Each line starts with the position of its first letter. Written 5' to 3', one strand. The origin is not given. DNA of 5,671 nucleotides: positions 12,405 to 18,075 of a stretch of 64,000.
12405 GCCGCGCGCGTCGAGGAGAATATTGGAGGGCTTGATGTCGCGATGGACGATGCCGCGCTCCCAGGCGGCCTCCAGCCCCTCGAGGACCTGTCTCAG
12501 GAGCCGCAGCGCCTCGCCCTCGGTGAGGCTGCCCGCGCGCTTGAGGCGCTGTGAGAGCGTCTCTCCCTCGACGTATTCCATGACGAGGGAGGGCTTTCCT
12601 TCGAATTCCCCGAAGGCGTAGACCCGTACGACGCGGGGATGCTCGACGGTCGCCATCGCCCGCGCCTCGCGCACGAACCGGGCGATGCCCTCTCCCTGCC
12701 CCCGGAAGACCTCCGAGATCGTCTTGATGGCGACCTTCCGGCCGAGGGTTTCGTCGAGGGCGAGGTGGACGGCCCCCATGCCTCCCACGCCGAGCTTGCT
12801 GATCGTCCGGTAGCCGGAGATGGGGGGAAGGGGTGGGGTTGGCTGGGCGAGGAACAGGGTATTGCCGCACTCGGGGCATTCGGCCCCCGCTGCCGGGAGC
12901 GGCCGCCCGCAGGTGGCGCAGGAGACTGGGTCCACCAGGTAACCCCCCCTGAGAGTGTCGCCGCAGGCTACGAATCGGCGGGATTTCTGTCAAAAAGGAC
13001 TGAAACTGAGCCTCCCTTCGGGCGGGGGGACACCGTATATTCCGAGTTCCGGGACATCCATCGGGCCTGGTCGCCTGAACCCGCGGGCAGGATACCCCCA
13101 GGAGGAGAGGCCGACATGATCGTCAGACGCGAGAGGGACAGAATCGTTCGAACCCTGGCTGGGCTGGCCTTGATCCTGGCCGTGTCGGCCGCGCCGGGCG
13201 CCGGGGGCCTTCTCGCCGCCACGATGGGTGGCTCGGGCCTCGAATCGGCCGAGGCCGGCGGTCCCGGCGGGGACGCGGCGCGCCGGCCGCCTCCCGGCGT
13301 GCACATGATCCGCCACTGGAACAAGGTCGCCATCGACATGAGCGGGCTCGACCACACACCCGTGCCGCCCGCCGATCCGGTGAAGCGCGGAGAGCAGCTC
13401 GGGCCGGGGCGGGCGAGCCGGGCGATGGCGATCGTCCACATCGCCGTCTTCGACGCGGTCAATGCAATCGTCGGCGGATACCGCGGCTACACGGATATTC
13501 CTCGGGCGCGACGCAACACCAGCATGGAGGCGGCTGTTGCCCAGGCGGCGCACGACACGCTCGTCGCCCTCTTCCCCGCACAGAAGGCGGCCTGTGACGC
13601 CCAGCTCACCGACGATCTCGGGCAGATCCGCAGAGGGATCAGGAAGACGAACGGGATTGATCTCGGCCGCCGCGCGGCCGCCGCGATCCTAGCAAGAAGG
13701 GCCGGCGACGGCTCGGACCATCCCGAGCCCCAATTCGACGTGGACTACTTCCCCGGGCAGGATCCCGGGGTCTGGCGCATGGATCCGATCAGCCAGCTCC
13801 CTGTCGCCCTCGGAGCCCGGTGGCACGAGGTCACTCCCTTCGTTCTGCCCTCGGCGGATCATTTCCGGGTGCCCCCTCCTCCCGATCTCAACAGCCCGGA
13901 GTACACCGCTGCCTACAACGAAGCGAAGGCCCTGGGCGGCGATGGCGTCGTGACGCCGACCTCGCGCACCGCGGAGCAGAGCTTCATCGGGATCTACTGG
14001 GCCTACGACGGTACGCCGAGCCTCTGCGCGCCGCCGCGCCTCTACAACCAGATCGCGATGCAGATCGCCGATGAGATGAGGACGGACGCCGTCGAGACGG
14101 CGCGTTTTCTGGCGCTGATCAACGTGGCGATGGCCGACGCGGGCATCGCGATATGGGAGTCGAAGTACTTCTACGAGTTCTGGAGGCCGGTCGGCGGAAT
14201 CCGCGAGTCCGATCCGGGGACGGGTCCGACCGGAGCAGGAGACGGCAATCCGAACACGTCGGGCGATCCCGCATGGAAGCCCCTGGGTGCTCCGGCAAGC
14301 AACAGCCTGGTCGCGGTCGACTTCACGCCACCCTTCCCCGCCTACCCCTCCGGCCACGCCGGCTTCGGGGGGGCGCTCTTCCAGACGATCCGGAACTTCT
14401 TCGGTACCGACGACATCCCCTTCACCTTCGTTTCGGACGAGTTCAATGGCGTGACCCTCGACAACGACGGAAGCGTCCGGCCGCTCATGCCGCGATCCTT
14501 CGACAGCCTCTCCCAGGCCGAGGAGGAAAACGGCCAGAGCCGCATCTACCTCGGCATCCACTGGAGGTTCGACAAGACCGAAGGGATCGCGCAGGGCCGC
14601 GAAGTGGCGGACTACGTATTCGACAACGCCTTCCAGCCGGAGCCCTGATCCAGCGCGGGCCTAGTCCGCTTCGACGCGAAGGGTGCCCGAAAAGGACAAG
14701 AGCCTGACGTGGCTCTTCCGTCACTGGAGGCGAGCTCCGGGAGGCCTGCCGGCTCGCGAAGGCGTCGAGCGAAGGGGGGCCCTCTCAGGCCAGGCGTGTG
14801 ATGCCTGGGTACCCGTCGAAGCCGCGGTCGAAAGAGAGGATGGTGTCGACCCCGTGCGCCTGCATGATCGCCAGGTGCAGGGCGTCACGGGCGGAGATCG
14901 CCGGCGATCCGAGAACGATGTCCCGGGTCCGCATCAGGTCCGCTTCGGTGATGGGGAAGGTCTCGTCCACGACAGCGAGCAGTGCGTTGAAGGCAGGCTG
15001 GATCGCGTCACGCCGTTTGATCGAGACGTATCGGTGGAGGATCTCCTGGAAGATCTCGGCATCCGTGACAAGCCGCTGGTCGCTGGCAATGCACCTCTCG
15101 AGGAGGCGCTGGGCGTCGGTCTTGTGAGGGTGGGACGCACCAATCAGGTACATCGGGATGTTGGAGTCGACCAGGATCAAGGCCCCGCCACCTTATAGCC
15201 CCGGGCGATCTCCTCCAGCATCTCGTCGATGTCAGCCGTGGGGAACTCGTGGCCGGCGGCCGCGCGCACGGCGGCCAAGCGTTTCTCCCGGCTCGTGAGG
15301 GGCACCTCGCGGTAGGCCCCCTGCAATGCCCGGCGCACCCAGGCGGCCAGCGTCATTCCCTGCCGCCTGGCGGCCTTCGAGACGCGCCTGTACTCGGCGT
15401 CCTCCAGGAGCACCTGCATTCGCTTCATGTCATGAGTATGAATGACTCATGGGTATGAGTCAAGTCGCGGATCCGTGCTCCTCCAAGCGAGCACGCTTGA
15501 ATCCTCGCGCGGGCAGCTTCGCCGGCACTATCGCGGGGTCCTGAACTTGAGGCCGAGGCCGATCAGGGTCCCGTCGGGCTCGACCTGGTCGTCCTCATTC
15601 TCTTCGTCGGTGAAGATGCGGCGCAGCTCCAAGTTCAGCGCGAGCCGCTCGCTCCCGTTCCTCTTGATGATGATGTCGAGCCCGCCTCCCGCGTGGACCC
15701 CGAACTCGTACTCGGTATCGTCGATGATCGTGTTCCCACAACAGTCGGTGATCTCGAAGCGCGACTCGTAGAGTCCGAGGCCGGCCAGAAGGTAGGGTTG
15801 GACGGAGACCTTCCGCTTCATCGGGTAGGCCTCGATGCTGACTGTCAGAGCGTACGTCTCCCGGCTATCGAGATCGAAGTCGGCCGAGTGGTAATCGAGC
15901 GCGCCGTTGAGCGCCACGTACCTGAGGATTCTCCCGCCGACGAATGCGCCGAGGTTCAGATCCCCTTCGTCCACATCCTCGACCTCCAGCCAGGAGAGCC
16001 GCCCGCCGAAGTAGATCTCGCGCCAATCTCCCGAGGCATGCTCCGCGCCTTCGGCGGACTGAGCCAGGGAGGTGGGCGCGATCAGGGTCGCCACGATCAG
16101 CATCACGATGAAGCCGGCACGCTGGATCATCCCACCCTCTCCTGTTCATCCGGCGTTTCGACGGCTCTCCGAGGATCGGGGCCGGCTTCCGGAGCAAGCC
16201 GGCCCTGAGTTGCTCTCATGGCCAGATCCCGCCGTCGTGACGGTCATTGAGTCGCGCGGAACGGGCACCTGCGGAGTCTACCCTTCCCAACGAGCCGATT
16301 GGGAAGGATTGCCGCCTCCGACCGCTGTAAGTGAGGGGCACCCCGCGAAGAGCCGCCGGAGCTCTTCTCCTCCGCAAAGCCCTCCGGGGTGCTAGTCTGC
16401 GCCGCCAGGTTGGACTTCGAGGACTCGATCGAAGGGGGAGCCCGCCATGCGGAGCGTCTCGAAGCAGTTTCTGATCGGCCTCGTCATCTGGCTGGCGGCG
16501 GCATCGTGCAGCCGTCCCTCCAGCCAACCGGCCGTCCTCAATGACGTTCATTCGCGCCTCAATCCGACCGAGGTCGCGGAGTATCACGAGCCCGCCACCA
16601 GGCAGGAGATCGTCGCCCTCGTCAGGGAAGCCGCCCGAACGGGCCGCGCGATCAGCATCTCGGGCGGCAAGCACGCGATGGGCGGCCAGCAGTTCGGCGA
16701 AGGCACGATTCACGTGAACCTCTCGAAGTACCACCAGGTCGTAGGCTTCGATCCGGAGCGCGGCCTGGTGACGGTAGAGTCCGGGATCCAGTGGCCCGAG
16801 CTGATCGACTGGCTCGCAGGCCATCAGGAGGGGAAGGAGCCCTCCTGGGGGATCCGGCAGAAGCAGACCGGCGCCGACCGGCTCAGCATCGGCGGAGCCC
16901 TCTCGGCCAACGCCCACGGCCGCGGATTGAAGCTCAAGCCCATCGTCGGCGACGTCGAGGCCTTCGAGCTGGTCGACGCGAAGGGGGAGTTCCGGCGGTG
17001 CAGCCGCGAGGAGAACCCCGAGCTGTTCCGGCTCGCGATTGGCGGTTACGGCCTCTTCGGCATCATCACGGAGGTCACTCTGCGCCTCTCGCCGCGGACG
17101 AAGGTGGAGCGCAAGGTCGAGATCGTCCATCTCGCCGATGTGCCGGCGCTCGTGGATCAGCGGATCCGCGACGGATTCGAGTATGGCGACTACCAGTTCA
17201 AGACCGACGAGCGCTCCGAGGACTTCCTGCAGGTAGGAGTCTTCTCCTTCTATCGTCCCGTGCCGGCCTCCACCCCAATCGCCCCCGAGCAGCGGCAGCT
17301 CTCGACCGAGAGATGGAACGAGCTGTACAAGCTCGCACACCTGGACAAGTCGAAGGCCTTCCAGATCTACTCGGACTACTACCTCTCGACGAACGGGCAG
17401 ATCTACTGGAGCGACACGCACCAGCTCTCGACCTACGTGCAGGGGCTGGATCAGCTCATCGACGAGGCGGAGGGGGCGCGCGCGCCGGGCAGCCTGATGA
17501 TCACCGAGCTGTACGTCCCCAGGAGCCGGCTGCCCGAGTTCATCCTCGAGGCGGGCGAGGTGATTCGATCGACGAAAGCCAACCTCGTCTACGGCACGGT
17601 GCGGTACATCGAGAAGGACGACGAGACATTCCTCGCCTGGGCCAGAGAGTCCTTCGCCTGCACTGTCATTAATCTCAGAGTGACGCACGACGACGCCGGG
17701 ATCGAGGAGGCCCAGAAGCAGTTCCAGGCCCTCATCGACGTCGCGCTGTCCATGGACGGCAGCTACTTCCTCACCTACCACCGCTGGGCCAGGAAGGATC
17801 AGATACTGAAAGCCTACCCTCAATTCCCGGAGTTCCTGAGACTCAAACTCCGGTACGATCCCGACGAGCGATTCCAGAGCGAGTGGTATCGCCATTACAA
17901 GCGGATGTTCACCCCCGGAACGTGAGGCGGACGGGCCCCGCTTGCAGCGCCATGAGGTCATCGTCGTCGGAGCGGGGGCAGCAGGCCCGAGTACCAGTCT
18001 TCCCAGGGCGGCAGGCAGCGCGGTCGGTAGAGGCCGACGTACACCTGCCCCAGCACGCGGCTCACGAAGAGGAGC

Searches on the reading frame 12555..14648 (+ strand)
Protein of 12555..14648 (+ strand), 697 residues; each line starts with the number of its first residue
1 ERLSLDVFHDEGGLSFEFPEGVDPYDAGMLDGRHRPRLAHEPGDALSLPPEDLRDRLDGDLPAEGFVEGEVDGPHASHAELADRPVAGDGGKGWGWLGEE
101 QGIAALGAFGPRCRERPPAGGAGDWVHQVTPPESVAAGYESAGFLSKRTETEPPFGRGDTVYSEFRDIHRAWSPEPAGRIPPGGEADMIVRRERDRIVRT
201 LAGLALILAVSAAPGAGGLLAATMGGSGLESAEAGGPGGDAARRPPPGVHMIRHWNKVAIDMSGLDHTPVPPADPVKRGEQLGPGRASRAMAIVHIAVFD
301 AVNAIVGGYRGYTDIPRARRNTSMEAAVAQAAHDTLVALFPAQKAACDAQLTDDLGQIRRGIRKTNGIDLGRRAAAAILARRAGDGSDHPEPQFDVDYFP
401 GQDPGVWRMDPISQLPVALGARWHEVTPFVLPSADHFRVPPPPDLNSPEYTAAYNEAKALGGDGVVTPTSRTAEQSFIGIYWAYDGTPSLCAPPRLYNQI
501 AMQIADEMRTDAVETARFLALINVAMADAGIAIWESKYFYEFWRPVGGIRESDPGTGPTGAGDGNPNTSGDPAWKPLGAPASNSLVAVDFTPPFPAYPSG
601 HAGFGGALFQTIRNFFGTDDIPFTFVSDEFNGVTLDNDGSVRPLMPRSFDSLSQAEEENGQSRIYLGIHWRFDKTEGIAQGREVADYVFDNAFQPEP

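Call 11: search_protein_families(library=pfam, proteins=[window:12555-14648:+], max_evalue=0.01)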
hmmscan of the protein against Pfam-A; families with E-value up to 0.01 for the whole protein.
window:12555-14648:+ (697 aa): 3 families
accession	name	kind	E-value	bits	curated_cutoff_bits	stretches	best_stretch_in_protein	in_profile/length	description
PF17897.7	VCPO_N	-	1.8e-05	25.1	29.3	1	252-345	15-111/216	Vanadium chloroperoxidase N-terminal domain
PF01569.27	PAP2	-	0.00015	21.9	27.2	1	524-681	7-114/130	PAP2 superfamily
PF22778.2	VCPO_2nd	-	0.0021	18.5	27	1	522-686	6-161/177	VCPO second helical-bundle domain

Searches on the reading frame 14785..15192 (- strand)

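Call 11: search_protein_families(library=pfam, proteins=[window:14785-15192:-], max_evalue=0.01)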
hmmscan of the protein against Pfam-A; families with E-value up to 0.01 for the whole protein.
window:14785-15192:- (135 aa): 1 family
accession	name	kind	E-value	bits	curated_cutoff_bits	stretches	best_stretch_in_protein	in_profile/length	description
PF01850.27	PIN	-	2.3e-14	54.5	23.6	1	6-128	1-117/120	PIN domain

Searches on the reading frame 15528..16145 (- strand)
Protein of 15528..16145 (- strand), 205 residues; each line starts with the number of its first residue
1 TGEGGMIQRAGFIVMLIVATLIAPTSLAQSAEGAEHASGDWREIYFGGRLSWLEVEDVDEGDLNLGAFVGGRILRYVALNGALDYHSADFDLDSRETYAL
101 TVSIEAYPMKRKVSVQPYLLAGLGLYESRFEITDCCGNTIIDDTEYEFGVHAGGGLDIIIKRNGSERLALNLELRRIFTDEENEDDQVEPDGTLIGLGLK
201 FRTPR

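Call 11: search_protein_families(library=pfam, proteins=[window:15528-16145:-], max_evalue=0.01)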
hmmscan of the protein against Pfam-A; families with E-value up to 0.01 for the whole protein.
window:15528-16145:- (205 aa): 1 family
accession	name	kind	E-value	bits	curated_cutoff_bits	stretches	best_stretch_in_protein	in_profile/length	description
PF13505.12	OMP_b-brl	-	1.1e-11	45.6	28.7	1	34-201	12-175/175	Outer membrane protein beta-barrel domain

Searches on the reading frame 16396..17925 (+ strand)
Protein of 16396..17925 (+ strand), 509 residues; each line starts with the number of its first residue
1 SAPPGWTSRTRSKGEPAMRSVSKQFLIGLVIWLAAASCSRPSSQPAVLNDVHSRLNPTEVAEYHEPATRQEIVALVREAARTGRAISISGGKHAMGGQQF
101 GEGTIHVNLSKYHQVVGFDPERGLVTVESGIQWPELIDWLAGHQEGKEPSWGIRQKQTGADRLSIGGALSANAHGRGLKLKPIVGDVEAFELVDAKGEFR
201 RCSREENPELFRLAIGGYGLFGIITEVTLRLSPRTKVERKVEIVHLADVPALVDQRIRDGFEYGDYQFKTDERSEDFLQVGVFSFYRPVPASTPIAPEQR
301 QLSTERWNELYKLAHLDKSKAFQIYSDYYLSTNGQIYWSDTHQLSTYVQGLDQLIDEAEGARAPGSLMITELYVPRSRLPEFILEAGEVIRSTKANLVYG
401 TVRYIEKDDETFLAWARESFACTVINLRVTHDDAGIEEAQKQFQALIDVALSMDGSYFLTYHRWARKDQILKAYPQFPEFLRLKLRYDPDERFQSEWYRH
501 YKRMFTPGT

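Call 10: search_protein_families(library=pfam, proteins=[window:16396-17925:+], max_evalue=0.01)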
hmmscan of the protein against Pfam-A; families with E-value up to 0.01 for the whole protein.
window:16396-17925:+ (509 aa): 2 families
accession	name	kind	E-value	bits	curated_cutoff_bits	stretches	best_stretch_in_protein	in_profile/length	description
PF01565.28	FAD_binding_4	-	1.8e-21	76.7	26.4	1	64-203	5-139/139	FAD binding domain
PF04030.19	ALO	-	0.00015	22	23.1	1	371-500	129-257/258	D-arabinono-1,4-lactone oxidase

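Call 25: search_solved_structures(query=window:16396-17925:+, max_evalue=0.001)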
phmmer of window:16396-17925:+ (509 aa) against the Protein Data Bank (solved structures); distinct sequences matched with E-value up to 0.001: 45.
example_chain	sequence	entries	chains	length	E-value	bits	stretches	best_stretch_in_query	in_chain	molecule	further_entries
8qnc_A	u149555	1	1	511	5e-18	68.6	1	62-250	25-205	L-galactono-1,4-lactone dehydrogenase: A113G variant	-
8qmy_A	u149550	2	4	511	6.7e-18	68.2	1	62-250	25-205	ancestral L-galactono-1,4-lactone dehydrogenase | L-galactono-1,4-lactone dehydrogenase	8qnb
8qnr_A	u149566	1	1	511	6.7e-18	68.2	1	62-250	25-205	L-galactono-1,4-lactone dehydrogenase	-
7sml_A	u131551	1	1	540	3.9e-15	59.1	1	57-237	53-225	L-GALACTONO-1,4-LACTONE DEHYDROGENASE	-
7a24_z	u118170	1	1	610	1.1e-14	57.6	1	57-243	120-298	GLDH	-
6yaq_A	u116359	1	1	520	2e-13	53.4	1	48-249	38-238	Cytokinin dehydrogenase 8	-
8cj9_A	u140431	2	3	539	2.2e-13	53.3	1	48-249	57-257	cytokinin dehydrogenase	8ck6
2exr_A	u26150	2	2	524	1.6e-12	50.5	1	65-263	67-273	Cytokinin dehydrogenase 7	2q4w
6c80_A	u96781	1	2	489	1.7e-12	50.4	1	66-263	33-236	cytokinin oxidase LuCKX1.1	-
4o95_A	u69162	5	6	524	1.7e-11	47.1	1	61-239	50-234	Cytokinin dehydrogenase 4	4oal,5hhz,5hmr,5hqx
6yao_A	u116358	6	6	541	1.8e-11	47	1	61-239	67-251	Cytokinin dehydrogenase 4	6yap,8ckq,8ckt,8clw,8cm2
4ml8_A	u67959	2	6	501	2.6e-11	46.5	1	66-245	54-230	Cytokinin oxidase 2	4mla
9p1o_A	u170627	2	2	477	8.6e-10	41.5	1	56-234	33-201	FAD-binding oxidoreductase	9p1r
3s1e_A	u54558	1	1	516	9.5e-10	41.3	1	65-247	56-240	Cytokinin dehydrogenase 1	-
8ot8_A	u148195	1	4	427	1e-09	41.2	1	60-242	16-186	FAD-binding protein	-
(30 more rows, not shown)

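Call 26: search_protein_families(library=ncbifam, proteins=[window:16396-17925:+], max_evalue=0.001)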
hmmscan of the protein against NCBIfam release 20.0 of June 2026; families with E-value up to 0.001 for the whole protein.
window:16396-17925:+ (509 aa): 9 families
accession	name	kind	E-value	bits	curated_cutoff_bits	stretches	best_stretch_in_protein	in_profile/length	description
TIGR01679.1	bact_FAD_ox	subfamily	1.1e-26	93.7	292.25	1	64-258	16-199/419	FAD-linked oxidoreductase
TIGR01678.1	FAD_lactone_ox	subfamily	9.5e-20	70.9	396.8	1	61-249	16-196/438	sugar 1,4-lactone oxidase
NF053785.1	DcplphribOxDprE1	equivalog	8.3e-17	61.5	500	1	54-499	10-445/449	decaprenylphosphoryl-beta-D-ribose oxidase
TIGR01676.1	GLDHase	equivalog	1.3e-13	50.6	458.25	1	62-244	64-238/541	L-galactonolactone dehydrogenase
TIGR01677.1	pln_FAD_oxido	subfamily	1.8e-12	46.6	383.1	1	59-263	33-242/560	FAD-dependent oxidoreductase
NF041227.1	BagG_FevA2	exception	3.1e-09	36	850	1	84-236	70-212/455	bagremycin/ferroverdin biosynthesis FAD-dependent oxygenase BagG/FevA2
NF008439.0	PRK11282.1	equivalog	1.7e-07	30.4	284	1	67-242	6-181/358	glycolate oxidase subunit GlcE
NF041226.1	BagK_FevA1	equivalog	9.8e-07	27.5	800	1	71-237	52-209/453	bagremycin/ferroverdin biosynthesis FAD-dependent oxygenase BagK/FevA1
TIGR00387.1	glcD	equivalog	2.6e-05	23.3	567.9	1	94-240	33-179/413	glycolate oxidase subunit GlcD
